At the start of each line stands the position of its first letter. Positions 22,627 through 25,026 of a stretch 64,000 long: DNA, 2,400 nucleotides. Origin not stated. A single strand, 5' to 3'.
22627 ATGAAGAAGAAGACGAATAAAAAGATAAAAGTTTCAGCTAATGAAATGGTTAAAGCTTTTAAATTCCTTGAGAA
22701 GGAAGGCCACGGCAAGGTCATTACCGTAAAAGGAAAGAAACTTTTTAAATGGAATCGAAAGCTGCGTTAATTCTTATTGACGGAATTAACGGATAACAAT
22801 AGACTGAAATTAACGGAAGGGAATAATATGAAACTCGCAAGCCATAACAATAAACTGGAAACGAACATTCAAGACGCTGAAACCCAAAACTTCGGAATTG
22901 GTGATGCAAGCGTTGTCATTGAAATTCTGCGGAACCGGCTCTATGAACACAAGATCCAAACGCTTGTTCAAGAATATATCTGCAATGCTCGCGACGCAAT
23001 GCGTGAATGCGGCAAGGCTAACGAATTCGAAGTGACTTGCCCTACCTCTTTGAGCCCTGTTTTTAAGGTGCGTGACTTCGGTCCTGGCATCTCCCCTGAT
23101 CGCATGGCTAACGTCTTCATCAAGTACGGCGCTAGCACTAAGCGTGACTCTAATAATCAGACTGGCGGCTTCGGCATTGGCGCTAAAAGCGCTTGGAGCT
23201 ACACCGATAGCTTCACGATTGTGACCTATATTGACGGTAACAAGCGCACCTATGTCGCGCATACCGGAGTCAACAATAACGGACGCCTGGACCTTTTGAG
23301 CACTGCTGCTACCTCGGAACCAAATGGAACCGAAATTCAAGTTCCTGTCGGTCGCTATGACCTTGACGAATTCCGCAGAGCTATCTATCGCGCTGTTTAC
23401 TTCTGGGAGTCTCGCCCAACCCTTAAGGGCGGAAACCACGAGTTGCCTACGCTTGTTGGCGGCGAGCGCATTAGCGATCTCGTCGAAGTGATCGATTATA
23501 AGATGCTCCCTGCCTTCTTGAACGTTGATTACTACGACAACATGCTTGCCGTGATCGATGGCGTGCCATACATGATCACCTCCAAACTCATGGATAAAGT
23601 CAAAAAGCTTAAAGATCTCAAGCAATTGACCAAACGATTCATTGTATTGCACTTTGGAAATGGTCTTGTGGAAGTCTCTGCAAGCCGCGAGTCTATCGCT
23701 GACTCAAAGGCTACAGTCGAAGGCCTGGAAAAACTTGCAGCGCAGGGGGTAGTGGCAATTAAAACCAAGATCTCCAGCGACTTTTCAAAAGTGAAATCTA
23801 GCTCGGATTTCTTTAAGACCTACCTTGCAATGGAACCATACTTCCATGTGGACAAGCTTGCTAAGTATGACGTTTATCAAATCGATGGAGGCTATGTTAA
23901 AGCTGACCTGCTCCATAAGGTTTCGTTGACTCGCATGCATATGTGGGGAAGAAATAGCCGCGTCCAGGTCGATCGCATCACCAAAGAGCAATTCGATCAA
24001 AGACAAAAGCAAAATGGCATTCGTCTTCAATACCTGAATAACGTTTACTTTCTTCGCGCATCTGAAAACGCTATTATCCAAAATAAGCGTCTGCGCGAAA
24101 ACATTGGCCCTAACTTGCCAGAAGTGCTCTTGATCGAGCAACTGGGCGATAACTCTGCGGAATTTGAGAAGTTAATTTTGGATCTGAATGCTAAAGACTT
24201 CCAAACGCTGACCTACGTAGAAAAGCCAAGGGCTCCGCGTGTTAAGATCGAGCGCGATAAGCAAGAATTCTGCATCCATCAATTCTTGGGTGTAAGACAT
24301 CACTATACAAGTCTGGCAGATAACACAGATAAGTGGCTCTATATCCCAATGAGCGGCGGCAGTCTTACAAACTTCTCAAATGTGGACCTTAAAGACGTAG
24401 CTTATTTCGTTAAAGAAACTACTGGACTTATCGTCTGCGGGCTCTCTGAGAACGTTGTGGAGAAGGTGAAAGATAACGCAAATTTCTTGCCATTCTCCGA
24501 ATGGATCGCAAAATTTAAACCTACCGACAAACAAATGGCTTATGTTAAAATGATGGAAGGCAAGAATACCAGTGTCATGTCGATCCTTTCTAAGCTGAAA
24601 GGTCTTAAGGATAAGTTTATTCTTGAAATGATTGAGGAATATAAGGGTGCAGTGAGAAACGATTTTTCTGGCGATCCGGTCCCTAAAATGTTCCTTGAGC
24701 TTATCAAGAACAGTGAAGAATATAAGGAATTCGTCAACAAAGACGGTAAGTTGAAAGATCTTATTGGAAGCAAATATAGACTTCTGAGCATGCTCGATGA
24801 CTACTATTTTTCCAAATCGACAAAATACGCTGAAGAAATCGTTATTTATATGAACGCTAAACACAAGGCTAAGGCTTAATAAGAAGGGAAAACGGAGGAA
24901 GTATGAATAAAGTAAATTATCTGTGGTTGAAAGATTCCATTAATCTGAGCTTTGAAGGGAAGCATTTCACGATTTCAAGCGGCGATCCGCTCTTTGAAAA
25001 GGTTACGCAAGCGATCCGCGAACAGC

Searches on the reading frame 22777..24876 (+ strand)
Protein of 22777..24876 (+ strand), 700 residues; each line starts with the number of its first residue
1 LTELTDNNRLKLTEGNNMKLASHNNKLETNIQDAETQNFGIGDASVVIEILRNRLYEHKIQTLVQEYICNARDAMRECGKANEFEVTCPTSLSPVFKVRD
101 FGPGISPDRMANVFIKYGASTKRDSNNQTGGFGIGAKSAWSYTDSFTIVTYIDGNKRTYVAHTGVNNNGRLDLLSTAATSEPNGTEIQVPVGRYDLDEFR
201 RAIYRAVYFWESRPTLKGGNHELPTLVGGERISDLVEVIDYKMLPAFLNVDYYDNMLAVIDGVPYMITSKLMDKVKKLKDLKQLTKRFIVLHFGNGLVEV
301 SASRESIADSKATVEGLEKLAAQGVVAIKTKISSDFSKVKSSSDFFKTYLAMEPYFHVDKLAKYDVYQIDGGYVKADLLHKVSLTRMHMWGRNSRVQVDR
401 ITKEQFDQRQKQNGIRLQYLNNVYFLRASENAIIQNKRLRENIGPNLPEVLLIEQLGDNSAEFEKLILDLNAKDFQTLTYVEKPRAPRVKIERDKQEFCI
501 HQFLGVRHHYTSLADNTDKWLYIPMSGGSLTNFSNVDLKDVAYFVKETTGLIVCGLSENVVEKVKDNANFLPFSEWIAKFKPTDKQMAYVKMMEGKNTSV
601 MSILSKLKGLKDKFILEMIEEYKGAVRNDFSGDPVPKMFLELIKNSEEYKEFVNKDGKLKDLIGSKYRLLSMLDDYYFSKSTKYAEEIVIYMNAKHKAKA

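Call 11: search_protein_families(library=phrogs, proteins=[window:22777-24876:+], max_evalue=0.00001)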
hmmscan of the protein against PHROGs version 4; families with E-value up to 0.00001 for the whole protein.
window:22777-24876:+ (700 aa): 7 families
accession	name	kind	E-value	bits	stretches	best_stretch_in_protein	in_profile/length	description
phrog_612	-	lysis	1.1e-77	263.8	1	18-693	1-723/725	RIIA lysis inhibitor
phrog_2979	-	lysis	2.4e-40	139.9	1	34-333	18-318/846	RIIA lysis inhibitor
phrog_609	-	lysis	3e-31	109.3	1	31-218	16-204/1055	RIIB lysis inhibitor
phrog_30832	-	lysis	1.7e-27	97.4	1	18-326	1-310/735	RIIA lysis inhibitor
phrog_24904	-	lysis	3.1e-21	76.6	1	29-234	12-214/695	RIIA lysis inhibitor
phrog_3661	-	lysis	4.8e-20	72.7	1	111-320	173-383/917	RIIA lysis inhibitor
phrog_38678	-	lysis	2.3e-19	70.1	1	44-275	34-275/805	RIIA lysis inhibitor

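Call 12: search_protein_families(library=pfam, proteins=[window:22777-24876:+], max_evalue=0.01)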
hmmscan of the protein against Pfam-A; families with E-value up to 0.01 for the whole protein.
window:22777-24876:+ (700 aa): 2 families
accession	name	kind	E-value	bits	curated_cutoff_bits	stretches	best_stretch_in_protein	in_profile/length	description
PF13589.12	HATPase_c_3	-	1e-06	29.2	25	1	62-166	5-108/137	Histidine kinase-, DNA gyrase B-, and HSP90-like ATPase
PF02518.31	HATPase_c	-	2.1e-05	25.4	26.4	1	58-139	4-80/111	Histidine kinase-, DNA gyrase B-, and HSP90-like ATPase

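Call 17: find_related_loci(query=window:22828-24876:+, collection=viral_contigs, flank=8000)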
Query window:22828-24876:+ (683 aa) in viral_contigs; peptide patterns used: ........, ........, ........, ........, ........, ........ (x = any residue, [..] = any of these).
2 stretches matched a pattern; 1 encode a relative of the query (tblastn E <= 1e-3); 1 distinct loci.
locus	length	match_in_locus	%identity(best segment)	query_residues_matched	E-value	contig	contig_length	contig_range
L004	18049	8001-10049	98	1-683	0e+0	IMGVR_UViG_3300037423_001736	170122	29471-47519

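Call 21: search_dna_similar(query=window:22828-24876:+, collection=phages, mode=protein, max_rows=8)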
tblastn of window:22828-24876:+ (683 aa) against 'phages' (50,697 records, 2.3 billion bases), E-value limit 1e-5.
Records with a match: 2624; places in all: 2633; records where one place covers at least 80% of the query: 0.
Best place of each record, by identity: <60% 2624.
By first word of the organism name: Escherichia 903; Klebsiella 332; Vibrio 165; Salmonella 124; Pseudomonas 117; Shigella 112; Streptomyces 93; Aeromonas 78; Acinetobacter 73; Erwinia 60; and 72 more.
By host as written in the record: Escherichia coli 360; - 340; Klebsiella pneumoniae 111; Escherichia coli O157:H7 43; Pseudomonas aeruginosa 42; Escherichia coli K-12 MG1655 41; Streptomyces griseus ATCC 10137 32; Escherichia coli K-12 31; and 619 more.
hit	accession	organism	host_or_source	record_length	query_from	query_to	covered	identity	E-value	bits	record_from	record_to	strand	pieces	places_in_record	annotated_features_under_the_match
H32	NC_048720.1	Streptomyces phage Blueeyedbeauty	Streptomyces griseus ATCC 10137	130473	38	312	40%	33.8%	3e-30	134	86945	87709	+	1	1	161: RIIA lysis inhibitor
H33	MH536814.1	Streptomyces phage Blueeyedbeauty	Streptomyces griseus ATCC 10137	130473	38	312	40%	33.8%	3e-30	134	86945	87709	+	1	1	161: rIIA-like protein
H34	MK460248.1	Streptomyces phage Teutsch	Streptomyces griseus ATCC 10137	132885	17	303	42%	32.3%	6e-28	127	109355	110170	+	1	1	217: hypothetical protein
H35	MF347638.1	Streptomyces phage Peebs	Streptomyces lividans JI 1326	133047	17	303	42%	32.3%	7e-28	126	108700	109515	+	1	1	hypothetical protein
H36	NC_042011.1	Streptomyces phage Peebs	Streptomyces lividans JI 1326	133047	17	303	42%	32.3%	7e-28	126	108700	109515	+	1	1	RIIA lysis inhibitor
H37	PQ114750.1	Streptomyces phage Larnav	Streptomyces lividans JI 1326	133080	17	303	42%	32.3%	7e-28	126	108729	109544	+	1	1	217: rIIA-like protein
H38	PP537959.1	Streptomyces phage Leo04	Streptomyces lividans JI 1326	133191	17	303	42%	32.3%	7e-28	126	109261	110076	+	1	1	218: rIIA-like protein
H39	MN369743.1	Streptomyces phage Tribute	Streptomyces griseus ATCC 10137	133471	17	303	42%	32.3%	7e-28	126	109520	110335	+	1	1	214: hypothetical protein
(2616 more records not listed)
